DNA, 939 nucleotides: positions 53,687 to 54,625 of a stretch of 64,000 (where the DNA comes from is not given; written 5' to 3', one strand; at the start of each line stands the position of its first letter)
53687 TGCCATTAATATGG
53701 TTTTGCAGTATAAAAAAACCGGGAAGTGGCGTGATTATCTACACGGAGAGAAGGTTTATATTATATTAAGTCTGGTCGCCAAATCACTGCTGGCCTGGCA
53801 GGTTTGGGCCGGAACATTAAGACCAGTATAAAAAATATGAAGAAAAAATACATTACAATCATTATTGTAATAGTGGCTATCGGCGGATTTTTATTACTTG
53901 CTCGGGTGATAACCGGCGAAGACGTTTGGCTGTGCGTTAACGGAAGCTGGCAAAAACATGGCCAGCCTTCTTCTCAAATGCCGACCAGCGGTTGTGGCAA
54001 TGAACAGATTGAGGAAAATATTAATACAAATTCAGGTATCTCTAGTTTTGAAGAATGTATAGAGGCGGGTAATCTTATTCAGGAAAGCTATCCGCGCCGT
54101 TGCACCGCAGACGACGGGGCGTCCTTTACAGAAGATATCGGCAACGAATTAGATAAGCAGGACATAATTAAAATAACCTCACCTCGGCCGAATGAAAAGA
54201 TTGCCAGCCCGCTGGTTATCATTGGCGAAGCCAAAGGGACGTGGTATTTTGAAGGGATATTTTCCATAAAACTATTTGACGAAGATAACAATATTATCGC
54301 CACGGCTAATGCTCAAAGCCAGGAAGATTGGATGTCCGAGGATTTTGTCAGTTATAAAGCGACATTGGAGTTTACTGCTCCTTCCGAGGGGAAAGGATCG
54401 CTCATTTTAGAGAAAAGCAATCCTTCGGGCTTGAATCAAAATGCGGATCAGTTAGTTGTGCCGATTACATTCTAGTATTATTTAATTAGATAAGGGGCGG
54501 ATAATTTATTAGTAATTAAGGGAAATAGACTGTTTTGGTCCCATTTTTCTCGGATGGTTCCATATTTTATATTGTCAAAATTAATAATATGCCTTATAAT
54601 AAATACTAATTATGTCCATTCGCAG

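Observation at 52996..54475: Heliorhodopsin gene with its own promoter, apparently co-transcribed with a membrane-anchored Gmad2/Ig-like protein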

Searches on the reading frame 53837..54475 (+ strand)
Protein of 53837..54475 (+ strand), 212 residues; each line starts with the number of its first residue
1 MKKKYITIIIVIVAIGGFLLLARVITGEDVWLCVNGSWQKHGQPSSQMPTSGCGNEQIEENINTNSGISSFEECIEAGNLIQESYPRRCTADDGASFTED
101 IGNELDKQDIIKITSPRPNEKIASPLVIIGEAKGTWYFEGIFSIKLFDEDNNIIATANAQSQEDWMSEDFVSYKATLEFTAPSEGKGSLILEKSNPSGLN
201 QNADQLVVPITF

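Call 3: search_protein_families(library=pfam, proteins=[window:53837-54475:+], max_evalue=0.01)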
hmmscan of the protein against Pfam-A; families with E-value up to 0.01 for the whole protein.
window:53837-54475:+ (212 aa): 1 family
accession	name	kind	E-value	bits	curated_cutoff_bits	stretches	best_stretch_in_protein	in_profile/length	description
PF10648.15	Gmad2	-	5e-12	46.4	25.7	1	111-192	2-78/86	Immunoglobulin-like domain of bacterial spore germination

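Call 4: search_protein_families(library=ncbifam, proteins=[window:53837-54475:+], max_evalue=0.01)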
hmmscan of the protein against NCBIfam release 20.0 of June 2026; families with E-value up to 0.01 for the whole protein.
window:53837-54475:+ (212 aa): 0 families

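Call 10: find_homologous_proteins(query=window:53837-54472:+, max_evalue=0.00001)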
Query window:53837-54472:+ (212 aa): 105 proteins with E <= 0.00001 among 239 candidates.
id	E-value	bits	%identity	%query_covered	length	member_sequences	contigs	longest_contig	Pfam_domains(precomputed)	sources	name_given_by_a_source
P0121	3.2e-137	473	100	100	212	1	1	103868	PF10648.16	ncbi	ncbi:MAG: Gmad2 immunoglobulin-like domain-containing protein [Patescibacteria group bacterium]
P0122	1.5e-94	333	72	100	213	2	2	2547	PF10648.16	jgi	jgi:hypothetical protein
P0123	5.4e-84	299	64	93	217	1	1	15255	PF10648.16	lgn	-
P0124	1.1e-73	265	52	100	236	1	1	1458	PF10648.16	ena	-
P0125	1.3e-73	265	56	92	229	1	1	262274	PF10648.16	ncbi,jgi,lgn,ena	ncbi:MAG: Gmad2 immunoglobulin-like domain-containing protein [Patescibacteria group bacterium]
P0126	8.3e-64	233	54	97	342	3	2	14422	PF10648.16,PF10646.15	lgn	-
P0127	1.6e-62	229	56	92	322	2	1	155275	PF10648.16,PF10646.15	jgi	-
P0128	1.4e-61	226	49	98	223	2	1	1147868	PF10648.16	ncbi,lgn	ncbi:MAG: Gmad2 immunoglobulin-like domain-containing protein [Patescibacteria group bacterium]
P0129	1.1e-60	223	53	100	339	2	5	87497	PF10648.16,PF10646.15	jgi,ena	-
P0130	2.2e-60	222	47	100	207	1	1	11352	PF10648.16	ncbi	ncbi:MAG: Gmad2 immunoglobulin-like domain-containing protein [Candidatus Moraniibacteriota bacteriu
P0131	3.5e-59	218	49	99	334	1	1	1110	PF10648.16,PF10646.15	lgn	-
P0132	8.1e-58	213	55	87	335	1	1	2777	PF10648.16,PF10646.15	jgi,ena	-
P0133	3.5e-57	211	50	99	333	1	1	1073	PF10648.16,PF10646.15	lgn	-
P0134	3.6e-57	211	49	98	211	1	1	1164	PF10648.16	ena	-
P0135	4.3e-56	208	43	90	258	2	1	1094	PF10648.16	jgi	jgi:hypothetical protein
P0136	8.7e-53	197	62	68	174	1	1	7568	PF10648.16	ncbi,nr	ncbi:MAG: hypothetical protein GF387_00670 [Candidatus Portnoybacteria bacterium]|nr:hypothetical pr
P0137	2.5e-51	192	45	99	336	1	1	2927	PF10648.16,PF10646.15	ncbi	-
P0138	5.7e-51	191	60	71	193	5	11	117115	PF10648.16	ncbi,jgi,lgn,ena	-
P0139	2.8e-50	189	48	99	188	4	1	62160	PF10648.16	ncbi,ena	ncbi:MAG: Gmad2 immunoglobulin-like domain-containing protein [Patescibacteria group bacterium]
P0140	8.5e-50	187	59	68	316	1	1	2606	PF10648.16,PF10646.15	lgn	-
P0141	8.8e-50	187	55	68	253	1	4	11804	PF10648.16,PF27854.1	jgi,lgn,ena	-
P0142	1.6e-49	186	59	69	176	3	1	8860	PF10648.16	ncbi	ncbi:MAG: Gmad2 immunoglobulin-like domain-containing protein [Patescibacteria group bacterium]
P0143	2.3e-49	186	59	67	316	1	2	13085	PF10648.16,PF10646.15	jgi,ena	-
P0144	4.7e-49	185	57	70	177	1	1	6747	PF10648.16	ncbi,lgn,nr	ncbi:MAG: Gmad2 immunoglobulin-like domain-containing protein [Candidatus Pacebacteria bacterium]|nr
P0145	4.9e-49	185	61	69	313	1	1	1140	PF10648.16,PF10646.15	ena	-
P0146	1.0e-48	184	49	79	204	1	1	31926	PF10648.16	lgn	-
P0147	1.3e-48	183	49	100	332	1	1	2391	PF10648.16,PF10646.15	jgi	jgi:hypothetical protein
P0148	2.3e-48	182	55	69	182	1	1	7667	PF10648.16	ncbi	-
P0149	4.6e-48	182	54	71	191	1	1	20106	PF10648.16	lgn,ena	-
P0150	7.3e-48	181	55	73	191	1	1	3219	PF10648.16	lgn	-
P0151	1.7e-47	180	58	68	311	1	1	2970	PF10648.16,PF10646.15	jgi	-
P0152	6.0e-47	178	58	68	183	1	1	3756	PF10648.16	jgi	jgi:hypothetical protein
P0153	6.1e-47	178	53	70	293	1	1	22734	PF10648.16,PF27854.1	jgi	-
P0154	8.2e-47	177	52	69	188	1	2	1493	PF10648.16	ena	-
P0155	8.3e-47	177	53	68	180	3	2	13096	PF10648.16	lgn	-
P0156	1.2e-46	177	56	67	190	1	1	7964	PF10648.16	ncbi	-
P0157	1.4e-46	177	56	72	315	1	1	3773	PF10648.16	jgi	jgi:hypothetical protein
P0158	1.7e-46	176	55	68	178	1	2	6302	PF10648.16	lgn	-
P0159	7.1e-46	174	53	68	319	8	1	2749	PF10648.16,PF10646.15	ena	-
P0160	1.9e-45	173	55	70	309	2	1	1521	PF10648.16,PF10646.15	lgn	-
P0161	3.6e-45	172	52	75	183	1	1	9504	PF10648.16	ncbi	ncbi:Gmad2 immunoglobulin-like domain-containing protein [Patescibacteria group bacterium]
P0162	5.9e-45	171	50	72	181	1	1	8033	PF10648.16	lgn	-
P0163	8.6e-45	171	53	67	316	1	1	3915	PF10648.16,PF10646.15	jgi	jgi:hypothetical protein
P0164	9.3e-45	171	54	68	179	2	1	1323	PF10648.16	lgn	-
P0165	1.3e-44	170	56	69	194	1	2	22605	PF10648.16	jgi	jgi:hypothetical protein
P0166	2.3e-44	169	50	68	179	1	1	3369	PF10648.16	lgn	-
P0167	2.4e-44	169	54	68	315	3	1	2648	PF10648.16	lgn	-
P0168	2.4e-44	169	54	68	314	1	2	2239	PF10648.16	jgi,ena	-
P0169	3.2e-44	169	51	70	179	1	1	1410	PF10648.16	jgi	-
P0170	4.3e-44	169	52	68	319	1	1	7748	PF10648.16,PF10646.15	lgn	-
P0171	7.4e-44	168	53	68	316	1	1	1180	PF10648.16,PF10646.15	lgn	-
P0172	7.6e-44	168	53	68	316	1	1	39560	PF10648.16,PF10646.15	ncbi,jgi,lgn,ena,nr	ncbi:hypothetical protein KKA23_02770 [Patescibacteria group bacterium]|nr:hypothetical protein [Pat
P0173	1.0e-43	167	59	68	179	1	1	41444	PF10648.16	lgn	-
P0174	1.7e-43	167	51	73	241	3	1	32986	PF10648.16,PF27854.1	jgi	-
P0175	3.2e-43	166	49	77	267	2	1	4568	PF10648.16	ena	-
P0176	4.4e-43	165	49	72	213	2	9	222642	PF10648.16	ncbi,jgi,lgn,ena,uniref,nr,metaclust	ncbi:MAG: hypothetical protein A2898_04690 [Candidatus Kerfeldbacteria bacterium RIFCSPLOWO2_01_FULL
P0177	5.8e-43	165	50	68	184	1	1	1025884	PF10648.16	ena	-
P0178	6.1e-43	165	53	68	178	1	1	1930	PF10648.16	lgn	-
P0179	1.1e-42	164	54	70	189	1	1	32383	PF10648.16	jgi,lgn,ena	-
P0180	2.2e-42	163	52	69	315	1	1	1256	PF10648.16,PF10646.15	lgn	-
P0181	2.7e-42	163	52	68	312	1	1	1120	PF10648.16,PF10646.15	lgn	-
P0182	2.8e-42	163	47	85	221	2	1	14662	PF10648.16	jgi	-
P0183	3.1e-42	162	53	68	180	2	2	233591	PF10648.16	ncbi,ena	-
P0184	5.7e-42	162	42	100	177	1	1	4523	PF10648.16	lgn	-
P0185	9.1e-42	161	53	68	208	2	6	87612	PF10648.16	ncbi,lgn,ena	-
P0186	1.1e-41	161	55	68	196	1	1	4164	PF10648.16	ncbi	-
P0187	1.3e-41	160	52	68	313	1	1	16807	PF10648.16,PF10646.15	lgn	-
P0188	1.9e-41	160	56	68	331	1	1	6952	PF10648.16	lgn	-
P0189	4.9e-41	159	51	69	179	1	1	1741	PF10648.16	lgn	-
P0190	6.2e-41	158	45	83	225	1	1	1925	PF10648.16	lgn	-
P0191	7.2e-41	158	50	68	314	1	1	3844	PF10648.16,PF10646.15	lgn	-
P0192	7.4e-41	158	50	68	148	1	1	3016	PF10648.16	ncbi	-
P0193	7.4e-41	158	43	92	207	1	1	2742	PF10648.16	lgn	-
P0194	8.1e-41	158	50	68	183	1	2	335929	PF10648.16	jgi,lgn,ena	-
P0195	3.8e-40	156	51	67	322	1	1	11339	PF10648.16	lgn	-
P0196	1.0e-39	154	52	67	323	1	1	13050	PF10648.16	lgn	-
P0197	1.0e-39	154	51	67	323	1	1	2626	PF10648.16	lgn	-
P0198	1.4e-39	154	41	99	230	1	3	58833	PF10648.16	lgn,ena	-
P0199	2.9e-39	153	51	69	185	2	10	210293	PF10648.16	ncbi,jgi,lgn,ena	jgi:hypothetical protein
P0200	3.0e-39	153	51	66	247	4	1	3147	PF10648.16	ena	-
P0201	1.2e-38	151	52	68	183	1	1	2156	PF10648.16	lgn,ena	-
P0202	1.2e-38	151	47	68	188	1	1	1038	PF10648.16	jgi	jgi:hypothetical protein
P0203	1.4e-38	151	50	68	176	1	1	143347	PF10648.16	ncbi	-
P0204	4.0e-38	149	49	68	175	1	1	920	PF10648.16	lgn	-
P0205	8.4e-38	148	49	68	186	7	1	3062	PF10648.16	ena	-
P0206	1.3e-37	147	48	68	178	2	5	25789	PF10648.16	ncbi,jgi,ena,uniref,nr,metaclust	ncbi:MAG: hypothetical protein A3C07_00395 [Candidatus Sungbacteria bacterium RIFCSPHIGHO2_02_FULL_4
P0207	2.8e-37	146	51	67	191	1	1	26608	PF10648.16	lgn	-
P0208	3.2e-37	146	50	67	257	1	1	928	PF10648.16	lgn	-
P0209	6.1e-37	145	46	69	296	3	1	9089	PF10648.16,PF27854.1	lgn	-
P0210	1.1e-36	144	47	69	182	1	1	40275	PF10648.16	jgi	-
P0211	2.8e-34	136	52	61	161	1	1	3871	PF10648.16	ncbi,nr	ncbi:MAG: Gmad2 immunoglobulin-like domain-containing protein, partial [Candidatus Levybacteria bact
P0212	2.3e-33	133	42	75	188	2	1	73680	PF10648.16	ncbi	-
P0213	4.0e-32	129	54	54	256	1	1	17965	PF10648.16,PF10646.15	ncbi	ncbi:MAG: Gmad2 immunoglobulin-like domain-containing protein, partial [bacterium]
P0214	1.3e-30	125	55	53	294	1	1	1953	PF10648.16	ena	-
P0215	1.2e-26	112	38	67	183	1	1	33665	PF10648.16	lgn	-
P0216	2.9e-24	104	44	51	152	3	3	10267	PF10648.16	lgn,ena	-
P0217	1.1e-23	102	39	68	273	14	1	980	PF10646.15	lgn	-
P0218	1.2e-23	102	39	68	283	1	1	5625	PF10646.15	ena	-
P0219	1.2e-23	102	39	68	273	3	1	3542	PF10646.15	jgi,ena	-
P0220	1.2e-23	102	39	68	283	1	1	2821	PF10646.15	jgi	-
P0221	1.2e-23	102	39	68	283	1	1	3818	PF10646.15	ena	-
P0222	1.2e-23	102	39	68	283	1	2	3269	PF10646.15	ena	-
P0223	1.2e-23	102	39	68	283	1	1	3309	PF10646.15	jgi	-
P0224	2.6e-19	88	45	48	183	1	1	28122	PF10648.16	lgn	-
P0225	1.5e-17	82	43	48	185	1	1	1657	PF10648.16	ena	-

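Call 19: find_encoding_contigs(protein=P0123, flank=6000, max_places=2)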
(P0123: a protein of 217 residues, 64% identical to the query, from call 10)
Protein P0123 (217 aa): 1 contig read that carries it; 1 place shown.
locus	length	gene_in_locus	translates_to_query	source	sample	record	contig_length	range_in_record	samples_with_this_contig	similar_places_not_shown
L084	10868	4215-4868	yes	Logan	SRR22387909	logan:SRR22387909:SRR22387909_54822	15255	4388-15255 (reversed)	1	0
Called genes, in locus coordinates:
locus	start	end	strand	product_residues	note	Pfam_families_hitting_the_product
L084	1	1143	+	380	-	?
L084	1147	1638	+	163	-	PF00383:dCMP_cyt_deam_1, PF14437:MafB19-deam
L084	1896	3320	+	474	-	PF01839:FG-GAP (faint), PF13517:FG-GAP_3 (weak), PF03734:YkuD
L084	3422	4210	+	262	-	PF18761:Heliorhodopsin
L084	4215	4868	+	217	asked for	PF10648:Gmad2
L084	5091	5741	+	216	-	-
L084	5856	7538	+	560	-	PF21760:SecD_1st, PF00639:Rotamase, PF13616:Rotamase_3, PF22599:SecDF_P1_head, PF02355:SecD_SecF_C, PF03176:MMPL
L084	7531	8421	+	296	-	PF07549:Sec_GG (weak), PF02355:SecD_SecF_C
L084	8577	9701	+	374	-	PF05066:HARE-HTH (faint), PF04545:Sigma70_r4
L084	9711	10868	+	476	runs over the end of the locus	PF26449:DUF8128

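Call 20: find_encoding_contigs(protein=P0122, flank=6000, max_places=2)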
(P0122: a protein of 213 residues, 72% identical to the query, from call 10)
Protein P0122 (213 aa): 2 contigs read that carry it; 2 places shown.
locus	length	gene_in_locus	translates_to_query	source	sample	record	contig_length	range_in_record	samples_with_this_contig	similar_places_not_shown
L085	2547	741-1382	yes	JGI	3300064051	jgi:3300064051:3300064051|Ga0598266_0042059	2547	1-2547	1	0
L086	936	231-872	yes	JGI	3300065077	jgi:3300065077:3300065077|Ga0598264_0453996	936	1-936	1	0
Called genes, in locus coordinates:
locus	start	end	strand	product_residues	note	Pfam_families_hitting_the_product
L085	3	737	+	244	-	?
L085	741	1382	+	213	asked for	PF10648:Gmad2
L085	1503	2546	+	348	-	?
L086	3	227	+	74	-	?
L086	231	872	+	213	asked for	PF10648:Gmad2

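Call 21: find_encoding_contigs(protein=P0125, flank=5000, max_places=1)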
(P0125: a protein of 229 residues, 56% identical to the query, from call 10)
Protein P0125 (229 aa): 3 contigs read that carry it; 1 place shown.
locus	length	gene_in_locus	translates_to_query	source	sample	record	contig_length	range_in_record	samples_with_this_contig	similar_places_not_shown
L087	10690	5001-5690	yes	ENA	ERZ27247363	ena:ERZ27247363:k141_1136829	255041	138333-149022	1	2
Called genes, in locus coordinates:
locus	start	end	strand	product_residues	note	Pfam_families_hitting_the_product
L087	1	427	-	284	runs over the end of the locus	PF00763:THF_DHG_CYH, PF02882:THF_DHG_CYH_C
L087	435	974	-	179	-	-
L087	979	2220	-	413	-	PF00464:SHMT, PF00155:Aminotran_1_2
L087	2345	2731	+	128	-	-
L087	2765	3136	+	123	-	-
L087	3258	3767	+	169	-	-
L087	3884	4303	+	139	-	-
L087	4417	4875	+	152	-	-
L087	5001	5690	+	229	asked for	PF10648:Gmad2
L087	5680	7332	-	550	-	PF04055:Radical_SAM, PF16199:Radical_SAM_C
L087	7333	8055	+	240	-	PF01209:Ubie_methyltran (weak), PF13489:Methyltransf_23, PF02353:CMAS (weak), PF07021:MetW, PF13847:Methyltransf_31, PF08241:Methyltransf_11, PF08242:Methyltransf_12, PF13649:Methyltransf_25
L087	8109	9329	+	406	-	PF26514:DUF8173 (weak)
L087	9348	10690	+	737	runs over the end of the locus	PF02880:PGM_PMM_III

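Call 22: find_encoding_contigs(protein=P0128, flank=5000, max_places=1)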
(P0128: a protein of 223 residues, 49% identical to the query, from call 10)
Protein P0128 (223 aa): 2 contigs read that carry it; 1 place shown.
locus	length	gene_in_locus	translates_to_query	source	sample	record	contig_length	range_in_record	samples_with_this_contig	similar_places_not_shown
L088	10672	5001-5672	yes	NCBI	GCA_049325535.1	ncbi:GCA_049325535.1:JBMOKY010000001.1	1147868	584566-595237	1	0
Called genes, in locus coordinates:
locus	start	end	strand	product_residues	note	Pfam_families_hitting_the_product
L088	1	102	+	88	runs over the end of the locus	-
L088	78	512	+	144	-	-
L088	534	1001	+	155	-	-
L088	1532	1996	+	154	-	PF13302:Acetyltransf_3, PF13420:Acetyltransf_4 (weak), PF13673:Acetyltransf_10, PF00583:Acetyltransf_1, PF13508:Acetyltransf_7, PF14542:Acetyltransf_CG (weak), PF08445:FR47 (weak)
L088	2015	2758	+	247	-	PF13489:Methyltransf_23, PF08241:Methyltransf_11, PF08242:Methyltransf_12, PF13649:Methyltransf_25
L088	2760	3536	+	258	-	PF00459:Inositol_P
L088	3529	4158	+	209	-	PF03848:TehB, PF13489:Methyltransf_23, PF01209:Ubie_methyltran, PF05175:MTS (weak), PF13847:Methyltransf_31, PF08241:Methyltransf_11, PF08242:Methyltransf_12, PF13649:Methyltransf_25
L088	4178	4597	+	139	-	PF00892:EamA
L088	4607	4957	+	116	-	-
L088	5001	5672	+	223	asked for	PF10648:Gmad2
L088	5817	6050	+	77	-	-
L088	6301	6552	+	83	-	-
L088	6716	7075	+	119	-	-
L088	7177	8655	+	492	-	PF01551:Peptidase_M23 (faint), PF01839:FG-GAP (faint), PF13517:FG-GAP_3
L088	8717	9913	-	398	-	PF01551:Peptidase_M23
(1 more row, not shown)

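Call 23: find_encoding_contigs(protein=P0126, flank=5000, max_places=1)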
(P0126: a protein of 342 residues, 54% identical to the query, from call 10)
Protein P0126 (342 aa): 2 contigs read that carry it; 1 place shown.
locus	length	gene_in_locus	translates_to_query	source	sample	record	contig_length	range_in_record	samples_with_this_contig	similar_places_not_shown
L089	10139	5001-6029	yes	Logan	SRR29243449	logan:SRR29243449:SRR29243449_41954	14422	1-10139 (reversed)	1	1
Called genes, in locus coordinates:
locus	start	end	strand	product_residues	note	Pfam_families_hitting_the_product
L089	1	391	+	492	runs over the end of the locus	PF01408:GFO_IDH_MocA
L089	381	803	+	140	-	PF00293:NUDIX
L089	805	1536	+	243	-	PF02223:Thymidylate_kin (faint)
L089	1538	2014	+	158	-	PF00383:dCMP_cyt_deam_1, PF14437:MafB19-deam, PF14439:Bd3614-deam (weak)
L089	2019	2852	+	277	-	PF13649:Methyltransf_25, PF13847:Methyltransf_31 (weak), PF08241:Methyltransf_11, PF08242:Methyltransf_12 (weak)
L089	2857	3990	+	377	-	PF01168:Ala_racemase_N, PF00842:Ala_racemase_C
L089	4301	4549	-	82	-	-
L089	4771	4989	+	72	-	-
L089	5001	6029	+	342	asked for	PF10648:Gmad2, PF10646:Germane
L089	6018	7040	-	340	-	PF01207:Dus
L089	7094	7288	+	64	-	-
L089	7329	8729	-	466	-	PF01406:tRNA-synt_1e, PF01921:tRNA-synt_1f (faint), PF09334:tRNA-synt_1g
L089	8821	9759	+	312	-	PF18895:T4SS_pilin (weak)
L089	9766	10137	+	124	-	?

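Call 24: find_encoding_contigs(protein=P0130, flank=5000, max_places=1)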
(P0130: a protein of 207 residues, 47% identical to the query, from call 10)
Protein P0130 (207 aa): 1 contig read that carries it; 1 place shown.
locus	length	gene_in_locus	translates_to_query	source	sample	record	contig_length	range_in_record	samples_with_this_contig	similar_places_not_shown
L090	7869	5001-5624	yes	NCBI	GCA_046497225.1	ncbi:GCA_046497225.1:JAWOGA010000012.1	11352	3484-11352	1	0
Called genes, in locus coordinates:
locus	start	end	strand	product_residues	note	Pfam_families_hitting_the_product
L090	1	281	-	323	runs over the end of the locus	PF01368:DHH, PF02272:DHHA1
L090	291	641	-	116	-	PF02033:RBFA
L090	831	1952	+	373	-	PF13439:Glyco_transf_4, PF20706:GT4-conflict, PF00534:Glycos_transf_1, PF13692:Glyco_trans_1_4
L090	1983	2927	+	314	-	PF01565:FAD_binding_4, PF02873:MurB_C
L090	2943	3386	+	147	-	PF18895:T4SS_pilin (weak)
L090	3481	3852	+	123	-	PF02482:Ribosomal_S30AE (weak)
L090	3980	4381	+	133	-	PF13083:KH_KhpA-B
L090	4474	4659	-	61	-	-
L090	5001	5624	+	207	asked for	PF10648:Gmad2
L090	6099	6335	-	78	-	PF18898:DUF5654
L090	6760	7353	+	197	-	PF21176:RecR_HhH, PF02132:RecR_ZnF (faint), PF01751:Toprim, PF13662:Toprim_4, PF21175:RecR_C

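Call 50: predict_structure(alignment_id=A1)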
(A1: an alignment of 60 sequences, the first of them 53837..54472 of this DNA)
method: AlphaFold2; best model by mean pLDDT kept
length: 212 residues; sequences in the alignment: 60
mean_pLDDT: 92.3   pTM: 0.68
mean pLDDT of the five models: 92.3, 92.1, 91.7, 91.6, 91.2
residues with pLDDT >= 90: 173; 70-90: 25; 50-70: 14; < 50: 0
segments of 3 or more residues with pLDDT < 50: none
pLDDT, mean of each block of 10 residues (from residue 1): 88 95 81 93 91 69 70 95 96 94 98 98 98 97 98 98 97 98 92 97 97 96
secondary structure, 60 per line:
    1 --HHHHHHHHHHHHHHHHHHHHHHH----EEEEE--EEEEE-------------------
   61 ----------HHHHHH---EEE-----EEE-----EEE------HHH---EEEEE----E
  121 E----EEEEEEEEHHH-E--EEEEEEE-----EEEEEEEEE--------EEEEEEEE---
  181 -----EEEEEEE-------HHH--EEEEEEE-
elements in order: H3-25 E30-34 E37-41 H71-76 E80-82 E88-90 E96-98 E111-115 E126-133 E141-147 E153-161 E170-177 E186-192 E205-211
